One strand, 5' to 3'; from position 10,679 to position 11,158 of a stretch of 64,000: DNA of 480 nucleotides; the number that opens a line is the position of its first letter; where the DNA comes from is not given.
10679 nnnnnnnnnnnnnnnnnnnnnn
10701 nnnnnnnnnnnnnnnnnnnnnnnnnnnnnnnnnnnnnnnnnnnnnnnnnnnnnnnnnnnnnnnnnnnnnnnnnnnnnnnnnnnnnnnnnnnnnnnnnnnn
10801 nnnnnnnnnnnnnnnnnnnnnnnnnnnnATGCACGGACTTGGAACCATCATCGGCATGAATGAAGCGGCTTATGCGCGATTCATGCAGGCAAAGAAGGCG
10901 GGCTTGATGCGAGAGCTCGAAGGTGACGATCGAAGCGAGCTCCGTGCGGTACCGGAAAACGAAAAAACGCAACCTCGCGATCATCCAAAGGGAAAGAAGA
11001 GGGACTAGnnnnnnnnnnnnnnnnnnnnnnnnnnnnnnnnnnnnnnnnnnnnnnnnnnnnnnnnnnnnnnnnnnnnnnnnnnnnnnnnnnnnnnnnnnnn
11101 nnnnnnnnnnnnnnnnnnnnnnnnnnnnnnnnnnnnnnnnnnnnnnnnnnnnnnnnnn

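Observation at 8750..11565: Higher-GC island of cassette-like genes, with a covarying two-hairpin leader upstream of three consecutive ORFs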

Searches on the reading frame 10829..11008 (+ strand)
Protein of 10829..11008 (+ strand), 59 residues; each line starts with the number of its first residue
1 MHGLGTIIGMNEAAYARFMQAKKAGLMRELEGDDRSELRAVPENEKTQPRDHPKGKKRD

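Call 6: search_protein_families(library=pfam, proteins=[window:10829-11008:+], max_evalue=0.1)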
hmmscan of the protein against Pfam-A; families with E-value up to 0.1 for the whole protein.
window:10829-11008:+ (59 aa): 0 families

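Call 10: search_protein_families(library=phrogs, proteins=[window:10829-11008:+], max_evalue=0.1)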
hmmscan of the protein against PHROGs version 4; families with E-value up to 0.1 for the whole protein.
window:10829-11008:+ (59 aa): 0 families

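Call 11: search_protein_families(library=padloc, proteins=[window:10829-11008:+], max_evalue=0.1)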
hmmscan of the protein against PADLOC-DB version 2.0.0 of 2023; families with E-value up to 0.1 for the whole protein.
window:10829-11008:+ (59 aa): 1 family
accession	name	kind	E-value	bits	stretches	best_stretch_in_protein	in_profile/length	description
PDLC00087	GajA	-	0.044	11.6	1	11-50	161-200/211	AAA ATPase domain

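Call 76: search_protein_families(library=ncbifam, proteins=[window:10829-11008:+], max_evalue=0.01)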
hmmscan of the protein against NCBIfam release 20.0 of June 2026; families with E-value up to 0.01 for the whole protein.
window:10829-11008:+ (59 aa): 0 families
